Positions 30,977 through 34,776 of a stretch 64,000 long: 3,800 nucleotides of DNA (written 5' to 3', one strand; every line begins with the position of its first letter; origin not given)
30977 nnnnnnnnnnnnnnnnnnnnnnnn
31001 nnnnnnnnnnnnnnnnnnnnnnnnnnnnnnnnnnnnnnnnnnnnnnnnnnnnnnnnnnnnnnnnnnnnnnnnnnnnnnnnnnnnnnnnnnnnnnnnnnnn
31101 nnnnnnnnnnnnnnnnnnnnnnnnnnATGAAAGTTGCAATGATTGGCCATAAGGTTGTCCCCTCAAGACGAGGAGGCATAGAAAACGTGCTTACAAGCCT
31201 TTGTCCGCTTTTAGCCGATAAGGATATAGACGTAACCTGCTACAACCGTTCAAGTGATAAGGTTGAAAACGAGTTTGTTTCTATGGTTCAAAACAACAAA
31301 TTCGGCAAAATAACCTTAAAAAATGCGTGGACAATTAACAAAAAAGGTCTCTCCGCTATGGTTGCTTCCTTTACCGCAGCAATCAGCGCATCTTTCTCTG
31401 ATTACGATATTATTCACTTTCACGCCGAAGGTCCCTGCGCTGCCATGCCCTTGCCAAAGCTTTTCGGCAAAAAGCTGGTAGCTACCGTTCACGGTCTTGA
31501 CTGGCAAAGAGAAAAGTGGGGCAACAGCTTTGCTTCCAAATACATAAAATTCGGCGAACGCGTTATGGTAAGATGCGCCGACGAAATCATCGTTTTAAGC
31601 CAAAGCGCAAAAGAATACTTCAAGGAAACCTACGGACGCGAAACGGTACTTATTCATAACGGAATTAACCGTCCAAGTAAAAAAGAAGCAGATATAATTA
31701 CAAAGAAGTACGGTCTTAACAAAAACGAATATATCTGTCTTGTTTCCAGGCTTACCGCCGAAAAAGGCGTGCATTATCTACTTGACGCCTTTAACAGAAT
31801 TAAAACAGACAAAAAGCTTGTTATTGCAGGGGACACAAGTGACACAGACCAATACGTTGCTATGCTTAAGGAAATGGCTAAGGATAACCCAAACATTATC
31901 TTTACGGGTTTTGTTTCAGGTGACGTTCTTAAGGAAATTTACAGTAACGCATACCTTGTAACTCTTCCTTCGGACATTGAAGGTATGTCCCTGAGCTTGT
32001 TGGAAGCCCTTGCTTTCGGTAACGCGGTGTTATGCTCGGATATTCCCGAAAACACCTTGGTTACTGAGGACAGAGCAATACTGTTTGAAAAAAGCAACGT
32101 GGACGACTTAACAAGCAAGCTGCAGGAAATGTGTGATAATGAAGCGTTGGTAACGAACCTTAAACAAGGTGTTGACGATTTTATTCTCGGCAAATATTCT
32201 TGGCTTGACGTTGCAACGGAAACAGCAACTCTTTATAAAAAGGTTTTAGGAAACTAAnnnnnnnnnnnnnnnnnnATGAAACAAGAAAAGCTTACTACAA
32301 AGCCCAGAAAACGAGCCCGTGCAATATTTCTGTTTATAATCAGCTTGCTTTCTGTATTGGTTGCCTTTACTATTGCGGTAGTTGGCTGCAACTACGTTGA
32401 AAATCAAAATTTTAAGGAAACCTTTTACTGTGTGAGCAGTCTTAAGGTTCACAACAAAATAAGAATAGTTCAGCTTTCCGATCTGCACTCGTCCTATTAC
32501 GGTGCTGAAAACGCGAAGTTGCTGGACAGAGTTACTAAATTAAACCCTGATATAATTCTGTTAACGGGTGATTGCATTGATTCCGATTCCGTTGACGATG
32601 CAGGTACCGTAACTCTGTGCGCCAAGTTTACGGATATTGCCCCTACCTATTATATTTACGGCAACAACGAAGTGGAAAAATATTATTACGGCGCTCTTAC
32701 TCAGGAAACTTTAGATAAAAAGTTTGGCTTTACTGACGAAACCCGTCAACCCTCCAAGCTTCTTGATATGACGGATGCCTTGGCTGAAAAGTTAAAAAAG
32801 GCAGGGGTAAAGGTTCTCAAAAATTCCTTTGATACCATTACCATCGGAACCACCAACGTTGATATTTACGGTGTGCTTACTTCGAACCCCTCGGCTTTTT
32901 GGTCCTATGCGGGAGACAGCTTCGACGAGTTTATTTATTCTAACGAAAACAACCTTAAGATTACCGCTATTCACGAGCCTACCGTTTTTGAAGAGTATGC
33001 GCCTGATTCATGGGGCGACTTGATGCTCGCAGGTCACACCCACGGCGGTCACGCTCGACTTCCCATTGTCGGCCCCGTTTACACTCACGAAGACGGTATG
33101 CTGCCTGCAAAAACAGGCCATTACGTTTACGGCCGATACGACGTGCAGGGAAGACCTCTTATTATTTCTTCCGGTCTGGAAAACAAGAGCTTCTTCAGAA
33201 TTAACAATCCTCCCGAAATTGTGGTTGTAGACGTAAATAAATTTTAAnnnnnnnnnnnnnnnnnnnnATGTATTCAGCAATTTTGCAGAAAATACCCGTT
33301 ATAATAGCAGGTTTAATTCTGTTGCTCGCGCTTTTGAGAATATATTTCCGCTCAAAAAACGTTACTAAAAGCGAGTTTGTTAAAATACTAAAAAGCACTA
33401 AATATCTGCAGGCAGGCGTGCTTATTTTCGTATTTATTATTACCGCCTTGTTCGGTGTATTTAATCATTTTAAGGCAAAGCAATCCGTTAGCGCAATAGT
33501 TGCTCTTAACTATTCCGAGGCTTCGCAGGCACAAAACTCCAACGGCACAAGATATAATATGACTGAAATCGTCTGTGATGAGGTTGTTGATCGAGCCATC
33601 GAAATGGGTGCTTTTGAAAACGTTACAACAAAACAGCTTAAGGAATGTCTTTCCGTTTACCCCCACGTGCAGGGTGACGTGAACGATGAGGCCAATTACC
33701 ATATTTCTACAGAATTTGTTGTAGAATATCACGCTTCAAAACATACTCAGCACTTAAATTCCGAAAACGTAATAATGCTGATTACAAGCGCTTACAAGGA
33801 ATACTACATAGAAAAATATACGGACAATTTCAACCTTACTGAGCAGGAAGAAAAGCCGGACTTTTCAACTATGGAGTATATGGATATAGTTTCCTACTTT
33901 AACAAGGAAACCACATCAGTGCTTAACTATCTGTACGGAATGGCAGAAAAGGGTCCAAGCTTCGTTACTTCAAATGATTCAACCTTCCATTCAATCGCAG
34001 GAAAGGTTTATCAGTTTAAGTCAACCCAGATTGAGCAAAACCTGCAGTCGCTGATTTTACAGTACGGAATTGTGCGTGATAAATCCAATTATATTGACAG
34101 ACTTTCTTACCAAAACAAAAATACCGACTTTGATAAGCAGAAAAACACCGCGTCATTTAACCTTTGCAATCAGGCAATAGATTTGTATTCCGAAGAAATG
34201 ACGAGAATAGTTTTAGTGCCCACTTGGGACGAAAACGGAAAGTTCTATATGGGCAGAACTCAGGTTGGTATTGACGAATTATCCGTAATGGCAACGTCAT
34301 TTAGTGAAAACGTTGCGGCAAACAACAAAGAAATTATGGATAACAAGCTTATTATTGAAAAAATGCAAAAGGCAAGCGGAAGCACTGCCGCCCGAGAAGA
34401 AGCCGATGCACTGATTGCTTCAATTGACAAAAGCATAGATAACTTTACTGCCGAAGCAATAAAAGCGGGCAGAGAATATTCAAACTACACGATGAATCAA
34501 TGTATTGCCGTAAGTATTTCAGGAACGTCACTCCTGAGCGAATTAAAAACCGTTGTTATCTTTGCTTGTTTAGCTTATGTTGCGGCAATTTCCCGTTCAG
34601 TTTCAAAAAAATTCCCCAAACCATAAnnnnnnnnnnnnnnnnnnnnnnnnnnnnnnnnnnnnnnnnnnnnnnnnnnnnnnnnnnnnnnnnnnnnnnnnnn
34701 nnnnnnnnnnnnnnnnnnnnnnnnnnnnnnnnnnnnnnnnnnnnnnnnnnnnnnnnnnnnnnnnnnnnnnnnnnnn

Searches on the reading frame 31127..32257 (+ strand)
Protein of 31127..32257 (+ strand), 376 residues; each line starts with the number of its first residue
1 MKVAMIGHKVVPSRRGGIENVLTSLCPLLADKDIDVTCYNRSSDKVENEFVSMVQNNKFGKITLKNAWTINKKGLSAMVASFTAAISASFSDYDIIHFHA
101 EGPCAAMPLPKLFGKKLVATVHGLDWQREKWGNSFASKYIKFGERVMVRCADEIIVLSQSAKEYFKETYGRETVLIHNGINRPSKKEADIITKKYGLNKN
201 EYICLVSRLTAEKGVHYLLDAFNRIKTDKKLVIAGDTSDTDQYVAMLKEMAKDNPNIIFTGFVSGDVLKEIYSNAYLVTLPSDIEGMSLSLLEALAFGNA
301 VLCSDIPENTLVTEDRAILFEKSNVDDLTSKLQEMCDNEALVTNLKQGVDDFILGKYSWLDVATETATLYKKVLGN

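Call 5: search_protein_families(library=pfam, proteins=[window:31127-32257:+], max_evalue=0.001)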
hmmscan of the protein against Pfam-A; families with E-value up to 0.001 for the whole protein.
window:31127-32257:+ (376 aa): 6 families
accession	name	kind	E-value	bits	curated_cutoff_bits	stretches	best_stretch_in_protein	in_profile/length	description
PF00534.26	Glycos_transf_1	-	2.1e-25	89.7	26.4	1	191-347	5-167/172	Glycosyl transferases group 1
PF13692.12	Glyco_trans_1_4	-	3.8e-24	86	27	1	202-338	3-142/142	Glycosyl transferases group 1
PF13439.12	Glyco_transf_4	-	3.4e-21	76.5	28.5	1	16-181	2-167/170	Glycosyltransferase Family 4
PF09314.17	DUF1972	-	2.4e-12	47.3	25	1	114-174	119-179/186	Domain of unknown function (DUF1972)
PF13579.12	Glyco_trans_4_4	-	9.3e-09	36.2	29.7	1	16-179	1-158/158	Glycosyl transferase 4-like domain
PF20706.3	GT4-conflict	-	3.7e-05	23.3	26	1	13-305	9-312/385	Family 4 Glycosyltransferase in conflict systems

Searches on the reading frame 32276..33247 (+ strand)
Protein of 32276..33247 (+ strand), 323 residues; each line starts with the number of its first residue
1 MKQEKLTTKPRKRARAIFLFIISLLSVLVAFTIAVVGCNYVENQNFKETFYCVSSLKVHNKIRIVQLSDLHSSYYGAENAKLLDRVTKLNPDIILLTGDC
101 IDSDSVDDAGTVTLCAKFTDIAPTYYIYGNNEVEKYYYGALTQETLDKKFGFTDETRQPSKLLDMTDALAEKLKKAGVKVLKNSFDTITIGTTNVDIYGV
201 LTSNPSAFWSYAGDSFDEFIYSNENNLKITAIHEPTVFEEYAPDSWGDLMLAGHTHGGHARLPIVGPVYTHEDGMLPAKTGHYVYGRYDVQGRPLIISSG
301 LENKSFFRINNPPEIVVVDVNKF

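Call 5: search_protein_families(library=pfam, proteins=[window:32276-33247:+], max_evalue=0.001)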
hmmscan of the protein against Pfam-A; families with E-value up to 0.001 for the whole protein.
window:32276-33247:+ (323 aa): 2 families
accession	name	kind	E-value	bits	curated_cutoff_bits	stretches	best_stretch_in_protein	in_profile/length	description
PF00149.33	Metallophos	-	1.4e-09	39.1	21.5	1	62-257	1-190/191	Calcineurin-like phosphoesterase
PF12850.12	Metallophos_2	-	5.7e-07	30.1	27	1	63-168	2-102/154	Calcineurin-like phosphoesterase superfamily domain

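Call 9: search_protein_families(library=ncbifam, proteins=[window:32276-33247:+], max_evalue=1)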
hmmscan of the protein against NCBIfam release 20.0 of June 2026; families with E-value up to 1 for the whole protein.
window:32276-33247:+ (323 aa): 4 families
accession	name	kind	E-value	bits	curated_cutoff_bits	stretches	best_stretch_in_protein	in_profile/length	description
NF008460.0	PRK11340.1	equivalog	1e-21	77.6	188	1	39-320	26-270/271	phosphodiesterase YaeI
NF033458.1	lipid_A_LpxG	equivalog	1.2e-15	57.7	350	2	25-136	5-122/321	UDP-2,3-diacylglucosamine diphosphatase LpxG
TIGR00040.1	yfcE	subfamily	0.0082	16.2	56.25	1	63-142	2-64/158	YfcE family phosphodiesterase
NF006988.0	PRK09453.1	equivalog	0.03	14.1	117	0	63-101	2-38/183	phosphodiesterase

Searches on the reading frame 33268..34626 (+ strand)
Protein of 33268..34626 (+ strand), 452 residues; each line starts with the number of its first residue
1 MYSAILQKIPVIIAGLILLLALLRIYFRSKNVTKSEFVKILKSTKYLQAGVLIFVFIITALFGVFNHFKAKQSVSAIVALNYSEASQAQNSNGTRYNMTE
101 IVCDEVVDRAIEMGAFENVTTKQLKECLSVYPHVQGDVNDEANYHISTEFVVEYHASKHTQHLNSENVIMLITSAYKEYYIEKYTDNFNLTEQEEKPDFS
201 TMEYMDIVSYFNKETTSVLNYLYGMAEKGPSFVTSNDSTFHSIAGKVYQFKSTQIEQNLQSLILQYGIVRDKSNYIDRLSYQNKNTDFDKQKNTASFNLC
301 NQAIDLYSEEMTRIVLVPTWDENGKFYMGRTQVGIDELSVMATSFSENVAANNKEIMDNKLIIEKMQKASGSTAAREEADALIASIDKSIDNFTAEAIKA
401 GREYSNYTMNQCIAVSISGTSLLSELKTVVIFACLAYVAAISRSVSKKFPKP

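Call 3: search_protein_families(library=pfam, proteins=[window:33268-34626:+], max_evalue=1)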
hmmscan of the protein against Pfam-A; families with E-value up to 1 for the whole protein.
window:33268-34626:+ (452 aa): 3 families
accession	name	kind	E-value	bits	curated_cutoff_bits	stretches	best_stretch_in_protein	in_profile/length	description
PF04932.20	Wzy_C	-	0.027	14.7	31.7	1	12-104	19-93/149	O-Antigen ligase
PF06480.20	FtsH_ext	-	0.24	12.1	25.5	1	13-44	5-41/103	FtsH Extracellular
PF16118.10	DUF4834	-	0.79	11.1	27.8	0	50-106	18-74/99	Domain of unknown function (DUF4834)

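Call 9: search_protein_families(library=ncbifam, proteins=[window:33268-34626:+], max_evalue=1)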
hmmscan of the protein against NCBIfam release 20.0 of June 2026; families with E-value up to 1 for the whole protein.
window:33268-34626:+ (452 aa): 0 families
